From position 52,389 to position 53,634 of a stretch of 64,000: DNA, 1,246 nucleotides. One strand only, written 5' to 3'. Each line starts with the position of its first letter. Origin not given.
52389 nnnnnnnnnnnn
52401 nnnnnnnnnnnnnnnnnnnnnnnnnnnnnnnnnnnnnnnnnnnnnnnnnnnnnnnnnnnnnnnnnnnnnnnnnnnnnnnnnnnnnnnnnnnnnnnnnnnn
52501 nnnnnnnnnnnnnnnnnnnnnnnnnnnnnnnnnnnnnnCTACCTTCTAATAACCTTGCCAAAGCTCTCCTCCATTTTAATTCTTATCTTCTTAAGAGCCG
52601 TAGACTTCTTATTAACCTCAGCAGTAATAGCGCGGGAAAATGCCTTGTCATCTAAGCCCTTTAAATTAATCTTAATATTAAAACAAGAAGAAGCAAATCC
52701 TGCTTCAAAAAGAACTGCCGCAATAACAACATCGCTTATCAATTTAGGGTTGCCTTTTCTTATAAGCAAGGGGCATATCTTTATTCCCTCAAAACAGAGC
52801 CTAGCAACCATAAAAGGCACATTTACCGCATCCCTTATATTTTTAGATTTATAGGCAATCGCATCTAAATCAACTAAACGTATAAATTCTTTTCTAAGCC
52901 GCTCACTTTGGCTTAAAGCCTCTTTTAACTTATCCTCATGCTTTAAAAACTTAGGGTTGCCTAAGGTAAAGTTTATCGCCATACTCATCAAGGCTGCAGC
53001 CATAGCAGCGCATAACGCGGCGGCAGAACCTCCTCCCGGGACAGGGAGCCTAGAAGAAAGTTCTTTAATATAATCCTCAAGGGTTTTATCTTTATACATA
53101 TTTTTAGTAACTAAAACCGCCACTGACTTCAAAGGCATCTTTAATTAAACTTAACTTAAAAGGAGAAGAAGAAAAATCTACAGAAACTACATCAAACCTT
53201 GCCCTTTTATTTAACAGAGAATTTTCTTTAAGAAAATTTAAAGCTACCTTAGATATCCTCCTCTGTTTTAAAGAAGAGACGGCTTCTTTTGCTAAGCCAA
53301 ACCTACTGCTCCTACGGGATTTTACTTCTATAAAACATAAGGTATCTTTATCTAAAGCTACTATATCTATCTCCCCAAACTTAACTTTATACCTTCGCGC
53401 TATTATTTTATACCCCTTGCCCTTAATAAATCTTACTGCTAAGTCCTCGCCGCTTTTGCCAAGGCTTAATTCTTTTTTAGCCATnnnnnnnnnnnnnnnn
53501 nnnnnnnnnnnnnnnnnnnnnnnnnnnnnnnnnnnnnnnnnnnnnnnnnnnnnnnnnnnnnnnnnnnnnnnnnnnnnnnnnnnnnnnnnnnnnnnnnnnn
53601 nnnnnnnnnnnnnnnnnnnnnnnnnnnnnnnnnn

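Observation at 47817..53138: Folate C1 operon (fchA-folD-metF) continued by an FAD-oxidoreductase fragment and the AcsB-like gene, with no CODH, corrinoid protein or methyltransferase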

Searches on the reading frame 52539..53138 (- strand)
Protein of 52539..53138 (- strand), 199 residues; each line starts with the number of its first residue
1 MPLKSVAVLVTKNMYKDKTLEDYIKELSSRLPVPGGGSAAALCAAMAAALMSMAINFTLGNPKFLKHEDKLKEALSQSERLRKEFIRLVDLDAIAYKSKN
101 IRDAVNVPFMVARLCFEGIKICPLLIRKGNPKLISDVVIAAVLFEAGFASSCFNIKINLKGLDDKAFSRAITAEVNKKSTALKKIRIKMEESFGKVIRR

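Call 3: search_protein_families(library=pfam, proteins=[window:52539-53138:-], max_evalue=0.01)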
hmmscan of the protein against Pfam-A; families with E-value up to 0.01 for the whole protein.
window:52539-53138:- (199 aa): 1 family
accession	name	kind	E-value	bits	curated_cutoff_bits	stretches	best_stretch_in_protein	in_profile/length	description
PF04961.17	FTCD_C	-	7.1e-44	150.1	24.5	2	19-97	1-79/182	Formiminotransferase-cyclodeaminase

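Call 4: search_protein_families(library=ncbifam, proteins=[window:52539-53138:-], max_evalue=0.01)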
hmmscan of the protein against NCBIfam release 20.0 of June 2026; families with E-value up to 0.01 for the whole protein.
window:52539-53138:- (199 aa): 1 family
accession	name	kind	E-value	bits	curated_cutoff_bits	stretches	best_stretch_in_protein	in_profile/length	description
NF045657.1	MthfCyhylaseFchA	equivalog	2e-37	128.7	275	2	14-97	1-84/207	methenyltetrahydrofolate cyclohydrolase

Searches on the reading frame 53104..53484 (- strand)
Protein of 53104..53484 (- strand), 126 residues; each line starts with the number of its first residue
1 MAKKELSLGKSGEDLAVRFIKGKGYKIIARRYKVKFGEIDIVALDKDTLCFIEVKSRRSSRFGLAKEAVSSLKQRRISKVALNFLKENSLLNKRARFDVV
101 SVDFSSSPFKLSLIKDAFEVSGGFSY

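Call 3: search_protein_families(library=pfam, proteins=[window:53104-53484:-], max_evalue=0.01)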
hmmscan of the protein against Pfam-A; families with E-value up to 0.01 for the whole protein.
window:53104-53484:- (126 aa): 5 families
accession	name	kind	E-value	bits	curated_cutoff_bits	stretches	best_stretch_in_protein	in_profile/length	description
PF02021.23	UPF0102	-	1.3e-26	93.2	23.6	1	12-102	1-80/80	Uncharacterised protein family UPF0102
PF08378.17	NERD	-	1.3e-06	29.3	22.1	1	9-83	2-84/111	Nuclease-related domain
PF01939.22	NucS_C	-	2.4e-06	28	24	1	22-60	17-56/124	Endonuclease NucS C-terminal domain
PF01870.24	Hjc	-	0.00014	22.2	21.1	1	37-73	29-65/93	Archaeal holliday junction resolvase (hjc)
PF03008.20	DUF234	-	0.0052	17.6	22.5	0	31-58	62-91/100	Archaea bacterial proteins of unknown function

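Call 4: search_protein_families(library=ncbifam, proteins=[window:53104-53484:-], max_evalue=0.01)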
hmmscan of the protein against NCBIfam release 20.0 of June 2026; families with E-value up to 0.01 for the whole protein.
window:53104-53484:- (126 aa): 25 families
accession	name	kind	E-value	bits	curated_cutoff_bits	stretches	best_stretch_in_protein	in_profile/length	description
NF011268.0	PRK14675.1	equivalog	5.6e-34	116.8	180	1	4-120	8-125/127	hypothetical protein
NF009154.0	PRK12497.3-3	equivalog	2.3e-32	111.6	109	1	2-106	6-110/123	YraN family protein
NF009150.0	PRK12497.1-3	equivalog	2.5e-27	95.3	81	1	4-118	4-117/118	YraN family protein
NF011273.0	PRK14680.1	equivalog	3.1e-24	85.4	199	1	1-121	1-121/134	hypothetical protein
NF011274.0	PRK14681.1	equivalog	9.7e-23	80.7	207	1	8-118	45-158/158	hypothetical protein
NF009151.0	PRK12497.1-5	equivalog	2.4e-22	79.5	124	1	6-110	14-117/126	YraN family protein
TIGR00252.1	TIGR00252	hypoth_equivalog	3.9e-22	78.5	69.05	1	6-118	7-119/123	YraN family protein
NF011280.0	PRK14688.1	equivalog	4.5e-22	78.4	230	1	1-118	1-118/121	hypothetical protein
NF011271.0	PRK14678.1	equivalog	2e-21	76.2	172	1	1-103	1-101/120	hypothetical protein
NF011275.0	PRK14682.1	equivalog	2.1e-19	69.9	203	1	6-120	4-116/117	hypothetical protein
NF011277.0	PRK14684.1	equivalog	9.5e-19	67.6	199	1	8-120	8-118/120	hypothetical protein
NF009153.0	PRK12497.3-1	equivalog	1e-18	67.7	171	1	5-104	9-110/125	YraN family protein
NF011270.0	PRK14677.1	equivalog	1.6e-18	67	124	1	10-102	5-94/108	hypothetical protein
NF011267.0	PRK14674.1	equivalog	7e-18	65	232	1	7-106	6-106/133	hypothetical protein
NF009152.0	PRK12497.2-4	equivalog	1e-16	61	111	1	3-103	5-102/114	YraN family protein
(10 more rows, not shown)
